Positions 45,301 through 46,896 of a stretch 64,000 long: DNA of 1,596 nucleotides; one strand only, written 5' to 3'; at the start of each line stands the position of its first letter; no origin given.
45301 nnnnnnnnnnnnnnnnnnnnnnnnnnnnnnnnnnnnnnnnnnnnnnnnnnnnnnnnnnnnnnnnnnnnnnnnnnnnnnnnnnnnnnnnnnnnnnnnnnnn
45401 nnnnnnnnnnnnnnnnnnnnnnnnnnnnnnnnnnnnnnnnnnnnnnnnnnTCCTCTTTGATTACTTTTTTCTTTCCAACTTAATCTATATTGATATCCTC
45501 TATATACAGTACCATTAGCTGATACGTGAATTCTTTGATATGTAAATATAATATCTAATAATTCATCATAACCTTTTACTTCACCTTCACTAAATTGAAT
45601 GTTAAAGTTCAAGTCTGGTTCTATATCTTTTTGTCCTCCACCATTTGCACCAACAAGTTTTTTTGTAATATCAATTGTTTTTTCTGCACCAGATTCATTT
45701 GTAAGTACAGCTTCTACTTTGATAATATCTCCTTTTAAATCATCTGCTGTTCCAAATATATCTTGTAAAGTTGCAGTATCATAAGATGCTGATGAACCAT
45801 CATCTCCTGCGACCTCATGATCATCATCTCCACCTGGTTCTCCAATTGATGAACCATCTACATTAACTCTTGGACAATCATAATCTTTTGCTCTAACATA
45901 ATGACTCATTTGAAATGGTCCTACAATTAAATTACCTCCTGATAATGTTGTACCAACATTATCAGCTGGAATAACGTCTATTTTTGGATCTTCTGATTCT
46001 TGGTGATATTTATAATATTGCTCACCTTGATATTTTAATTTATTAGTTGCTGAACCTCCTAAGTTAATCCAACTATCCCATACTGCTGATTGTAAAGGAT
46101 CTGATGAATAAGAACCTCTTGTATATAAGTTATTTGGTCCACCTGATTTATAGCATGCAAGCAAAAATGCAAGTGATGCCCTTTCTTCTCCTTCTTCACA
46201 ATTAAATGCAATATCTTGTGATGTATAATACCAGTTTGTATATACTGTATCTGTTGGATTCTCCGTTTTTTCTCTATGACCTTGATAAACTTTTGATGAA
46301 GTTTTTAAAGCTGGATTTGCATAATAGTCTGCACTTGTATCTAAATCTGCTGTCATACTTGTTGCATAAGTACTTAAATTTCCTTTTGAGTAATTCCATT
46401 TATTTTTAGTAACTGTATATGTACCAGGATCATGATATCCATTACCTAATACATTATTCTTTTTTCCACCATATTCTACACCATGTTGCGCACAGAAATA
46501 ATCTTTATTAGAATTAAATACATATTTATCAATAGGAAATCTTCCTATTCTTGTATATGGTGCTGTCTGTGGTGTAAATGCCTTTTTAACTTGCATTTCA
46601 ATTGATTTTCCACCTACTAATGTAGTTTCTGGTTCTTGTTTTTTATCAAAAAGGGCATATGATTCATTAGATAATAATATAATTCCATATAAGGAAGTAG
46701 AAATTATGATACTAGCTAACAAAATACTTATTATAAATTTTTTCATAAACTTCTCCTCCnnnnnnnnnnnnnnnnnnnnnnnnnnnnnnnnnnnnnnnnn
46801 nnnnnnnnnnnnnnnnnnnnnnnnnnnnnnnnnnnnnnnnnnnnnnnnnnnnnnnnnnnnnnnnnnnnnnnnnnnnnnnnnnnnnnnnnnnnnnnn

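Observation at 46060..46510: Putative internal thioester domain (TED) at the N-terminus of both B-type giant adhesins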

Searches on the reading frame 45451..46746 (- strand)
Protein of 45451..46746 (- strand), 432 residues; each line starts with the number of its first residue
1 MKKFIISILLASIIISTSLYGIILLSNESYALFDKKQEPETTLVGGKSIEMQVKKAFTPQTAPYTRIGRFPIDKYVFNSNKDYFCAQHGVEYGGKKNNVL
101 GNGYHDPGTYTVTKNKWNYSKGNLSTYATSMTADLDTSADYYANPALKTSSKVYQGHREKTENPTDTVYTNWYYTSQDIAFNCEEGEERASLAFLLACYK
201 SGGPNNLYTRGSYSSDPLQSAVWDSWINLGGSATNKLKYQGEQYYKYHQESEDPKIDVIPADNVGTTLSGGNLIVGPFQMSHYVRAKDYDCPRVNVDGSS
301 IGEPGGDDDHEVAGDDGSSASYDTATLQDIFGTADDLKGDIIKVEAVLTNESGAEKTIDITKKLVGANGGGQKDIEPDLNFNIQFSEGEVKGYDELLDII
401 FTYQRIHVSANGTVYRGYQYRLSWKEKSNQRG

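Call 8: search_protein_families(library=pfam, proteins=[window:45451-46746:-], max_evalue=10)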
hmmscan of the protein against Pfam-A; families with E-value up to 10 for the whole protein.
seq(432 aa): 0 families

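Call 56: find_related_loci(query=window:45451-46605:-, collection=genome_contigs, flank=8000)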
Query seq(385 aa) (385 aa) in genome_contigs; peptide patterns used: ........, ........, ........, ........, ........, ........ (x = any residue, [..] = any of these).
198 stretches matched a pattern, but none encodes a relative of the query by tblastn (E <= 1e-3).

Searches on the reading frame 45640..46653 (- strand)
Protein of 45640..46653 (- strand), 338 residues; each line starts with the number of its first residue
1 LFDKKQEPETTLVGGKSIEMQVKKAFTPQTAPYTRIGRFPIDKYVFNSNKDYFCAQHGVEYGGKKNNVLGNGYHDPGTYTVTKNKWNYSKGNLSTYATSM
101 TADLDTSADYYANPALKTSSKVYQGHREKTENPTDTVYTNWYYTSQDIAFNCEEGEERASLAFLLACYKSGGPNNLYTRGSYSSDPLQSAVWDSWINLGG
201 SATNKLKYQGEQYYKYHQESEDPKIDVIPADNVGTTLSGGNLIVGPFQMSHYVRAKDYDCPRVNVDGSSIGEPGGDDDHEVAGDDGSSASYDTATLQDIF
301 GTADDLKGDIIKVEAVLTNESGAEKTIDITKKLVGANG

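Call 11: find_homologous_proteins(query=window:45640-46653:-, max_evalue=0.01)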
Query seq(338 aa): 1509 candidates shared short words with the query, none scored E <= 0.01.
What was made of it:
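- Tried and rejected: Word-indexed homologue search with the B1 head found nothing (call 11).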

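Call 21: search_protein_representatives(protein=window:45640-46653:-)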
Query: 338 residues. Proteins with E-value up to 0.001 (for the whole library): 24; up to 1e-10: 19; up to 1e-30: 7. The best 24 are listed.
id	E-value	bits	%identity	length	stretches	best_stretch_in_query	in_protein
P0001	1.4e-78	281.2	53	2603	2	8-267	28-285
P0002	7.0e-67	242.7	52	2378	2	10-264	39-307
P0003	4.3e-64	233.6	47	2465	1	7-330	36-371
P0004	7.9e-63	229.4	44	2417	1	3-322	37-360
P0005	6.8e-59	216.5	46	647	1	19-330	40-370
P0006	1.8e-52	195.3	45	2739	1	16-329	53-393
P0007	3.4e-43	164.9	38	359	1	13-320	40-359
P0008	1.5e-28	116.7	45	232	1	16-187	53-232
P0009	1.2e-23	100.6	40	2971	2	7-265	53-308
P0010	1.9e-21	93.4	48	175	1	14-151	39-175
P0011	8.6e-21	91.2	39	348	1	39-273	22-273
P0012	1.5e-20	90.4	39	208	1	9-156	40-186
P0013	5.8e-20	88.5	41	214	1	11-159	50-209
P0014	5.7e-16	75.3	38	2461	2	40-259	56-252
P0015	1.3e-14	70.9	38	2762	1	35-268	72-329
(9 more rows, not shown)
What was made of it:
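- Checked: An exhaustive HMMER search found 24 relatives of the B1 head (call 21).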

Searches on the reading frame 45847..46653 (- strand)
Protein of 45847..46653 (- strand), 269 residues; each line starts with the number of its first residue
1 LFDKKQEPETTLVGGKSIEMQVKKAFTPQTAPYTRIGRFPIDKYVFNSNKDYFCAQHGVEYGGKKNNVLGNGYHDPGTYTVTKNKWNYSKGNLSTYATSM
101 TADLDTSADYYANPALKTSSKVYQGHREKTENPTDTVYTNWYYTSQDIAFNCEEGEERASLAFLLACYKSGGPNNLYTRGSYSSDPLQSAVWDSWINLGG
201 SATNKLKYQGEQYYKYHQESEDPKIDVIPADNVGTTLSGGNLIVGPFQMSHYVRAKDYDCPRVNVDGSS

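Call 9: search_solved_structures(query=window:45847-46653:-, max_evalue=10, show_alignments=3)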
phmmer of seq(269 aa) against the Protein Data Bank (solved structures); distinct sequences matched with E-value up to 10: 0.

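Call 20: search_dna_similar(query=window:45847-46653:-, collection=plasmids, mode=protein, max_evalue=1)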
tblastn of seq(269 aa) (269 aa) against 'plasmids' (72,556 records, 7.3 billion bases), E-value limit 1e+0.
No match.
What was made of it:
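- Tried and rejected: tblastn of the B1 head against plasmids found no match (call 20).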

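Call 26: search_solved_structures(query=A1, max_evalue=10, show_alignments=3)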
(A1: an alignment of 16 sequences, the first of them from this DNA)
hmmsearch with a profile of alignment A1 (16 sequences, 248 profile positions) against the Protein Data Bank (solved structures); distinct sequences matched with E-value up to 10: 1.
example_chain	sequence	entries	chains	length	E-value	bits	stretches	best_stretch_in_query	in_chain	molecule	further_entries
7qih_A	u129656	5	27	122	0.61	13.1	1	160-201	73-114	Chaperone protein YscY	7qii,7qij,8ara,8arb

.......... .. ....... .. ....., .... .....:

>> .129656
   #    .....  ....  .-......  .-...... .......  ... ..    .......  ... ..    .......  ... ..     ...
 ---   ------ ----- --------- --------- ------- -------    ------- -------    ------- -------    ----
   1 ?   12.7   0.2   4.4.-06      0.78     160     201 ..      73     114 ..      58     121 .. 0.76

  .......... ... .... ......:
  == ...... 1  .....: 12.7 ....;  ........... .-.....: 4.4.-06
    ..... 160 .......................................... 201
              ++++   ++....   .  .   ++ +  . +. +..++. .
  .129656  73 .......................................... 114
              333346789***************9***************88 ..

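Call 34: predict_structure(alignment_id=A1)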
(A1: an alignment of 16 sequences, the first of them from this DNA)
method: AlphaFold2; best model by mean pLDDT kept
length: 249 residues; sequences in the alignment: 16
mean_pLDDT: 45.8   pTM: 0.38
mean pLDDT of the five models: 45.8, 45.4, 44.4, 42.6, 41.2
residues with pLDDT >= 90: 0; 70-90: 19; 50-70: 74; < 50: 156
segments of 3 or more residues with pLDDT < 50: 1-132, 154-161, 163-168, 179-186
pLDDT, mean of each block of 10 residues (from residue 1): 29 36 32 38 35 37 31 32 27 30 32 36 33 57 67 50 48 54 48 72 67 70 66 64 56
secondary structure, 60 per line:
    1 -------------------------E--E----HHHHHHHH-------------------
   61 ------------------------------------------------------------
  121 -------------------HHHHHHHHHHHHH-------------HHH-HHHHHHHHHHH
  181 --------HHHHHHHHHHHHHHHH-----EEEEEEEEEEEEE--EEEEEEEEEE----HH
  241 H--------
elements in order: H34-41 H140-152 H170-180 H189-204 E210-222 E225-234

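Call 40: search_protein_families(library=pfam, alignment_id=A1, max_evalue=10)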
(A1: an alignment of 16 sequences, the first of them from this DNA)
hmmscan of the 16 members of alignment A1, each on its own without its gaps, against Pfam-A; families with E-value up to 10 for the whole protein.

A. member 1, seq(249 aa): 0 families

B. families by the number of members that match (of 16 scanned): 4 families
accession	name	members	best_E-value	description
PF24087.1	DUF7372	1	0.014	Domain of unknown function (DUF7372)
PF17412.7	VraX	1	0.12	Family of unknown function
PF25594.1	GldB_lipo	1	0.13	Gliding motility protein GldB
PF23084.1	KH_PARP14_1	1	0.13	PARP14, first type I KH domain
